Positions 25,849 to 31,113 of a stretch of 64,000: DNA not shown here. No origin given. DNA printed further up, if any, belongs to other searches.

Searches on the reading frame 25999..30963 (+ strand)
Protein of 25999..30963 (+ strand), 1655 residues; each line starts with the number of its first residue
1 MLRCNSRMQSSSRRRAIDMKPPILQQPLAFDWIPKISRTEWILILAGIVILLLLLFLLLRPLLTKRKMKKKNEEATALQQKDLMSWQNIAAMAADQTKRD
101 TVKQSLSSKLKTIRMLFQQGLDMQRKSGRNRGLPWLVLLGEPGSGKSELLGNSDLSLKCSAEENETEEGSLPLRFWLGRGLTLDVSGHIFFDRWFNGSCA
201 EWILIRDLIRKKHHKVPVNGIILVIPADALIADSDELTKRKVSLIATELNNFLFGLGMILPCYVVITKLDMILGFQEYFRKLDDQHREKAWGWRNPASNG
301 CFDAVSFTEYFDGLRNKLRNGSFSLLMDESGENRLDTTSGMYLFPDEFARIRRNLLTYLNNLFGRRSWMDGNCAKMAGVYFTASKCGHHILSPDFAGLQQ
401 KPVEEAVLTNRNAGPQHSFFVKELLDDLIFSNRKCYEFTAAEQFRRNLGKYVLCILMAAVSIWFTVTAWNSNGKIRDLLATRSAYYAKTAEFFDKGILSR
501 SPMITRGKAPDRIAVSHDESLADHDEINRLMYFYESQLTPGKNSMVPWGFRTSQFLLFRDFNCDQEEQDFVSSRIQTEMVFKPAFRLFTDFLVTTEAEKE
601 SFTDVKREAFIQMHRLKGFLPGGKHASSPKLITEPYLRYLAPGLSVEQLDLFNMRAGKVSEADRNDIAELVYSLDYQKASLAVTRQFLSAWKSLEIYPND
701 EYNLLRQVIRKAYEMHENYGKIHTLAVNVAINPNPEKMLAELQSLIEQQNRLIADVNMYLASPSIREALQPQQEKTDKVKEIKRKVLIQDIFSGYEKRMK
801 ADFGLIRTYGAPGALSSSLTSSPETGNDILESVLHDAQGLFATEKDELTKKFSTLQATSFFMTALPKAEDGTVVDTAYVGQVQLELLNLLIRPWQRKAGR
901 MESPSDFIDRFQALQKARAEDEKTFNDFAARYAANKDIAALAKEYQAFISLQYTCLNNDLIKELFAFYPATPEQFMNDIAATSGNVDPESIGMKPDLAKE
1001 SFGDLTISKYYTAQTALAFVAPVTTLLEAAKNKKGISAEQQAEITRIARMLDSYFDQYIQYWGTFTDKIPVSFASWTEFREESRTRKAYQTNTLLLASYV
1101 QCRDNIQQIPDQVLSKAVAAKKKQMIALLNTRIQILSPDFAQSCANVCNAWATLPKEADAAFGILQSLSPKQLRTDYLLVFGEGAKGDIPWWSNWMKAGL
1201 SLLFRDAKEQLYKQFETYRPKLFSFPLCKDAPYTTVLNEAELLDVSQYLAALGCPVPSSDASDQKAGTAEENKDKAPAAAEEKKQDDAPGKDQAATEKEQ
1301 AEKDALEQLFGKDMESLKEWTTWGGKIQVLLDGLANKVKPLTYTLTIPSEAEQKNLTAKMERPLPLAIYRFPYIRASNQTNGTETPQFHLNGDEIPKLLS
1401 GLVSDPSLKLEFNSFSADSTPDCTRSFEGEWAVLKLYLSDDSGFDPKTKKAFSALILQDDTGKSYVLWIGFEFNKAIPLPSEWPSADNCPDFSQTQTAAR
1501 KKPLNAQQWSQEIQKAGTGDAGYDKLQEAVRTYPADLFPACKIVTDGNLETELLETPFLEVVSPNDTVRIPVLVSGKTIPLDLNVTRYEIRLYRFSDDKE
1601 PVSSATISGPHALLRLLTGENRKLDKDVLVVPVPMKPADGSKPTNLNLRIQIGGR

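Call 44: search_protein_families(library=pfam, proteins=[window:25999-30963:+], max_evalue=0.001)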
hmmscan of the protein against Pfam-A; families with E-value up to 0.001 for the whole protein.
window:25999-30963:+ (1655 aa): 1 family
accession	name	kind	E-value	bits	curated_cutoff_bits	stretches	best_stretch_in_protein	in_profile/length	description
PF14331.11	IcmF-related_N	-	5.7e-40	137.7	25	1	200-455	6-257/259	IcmF-related N-terminal domain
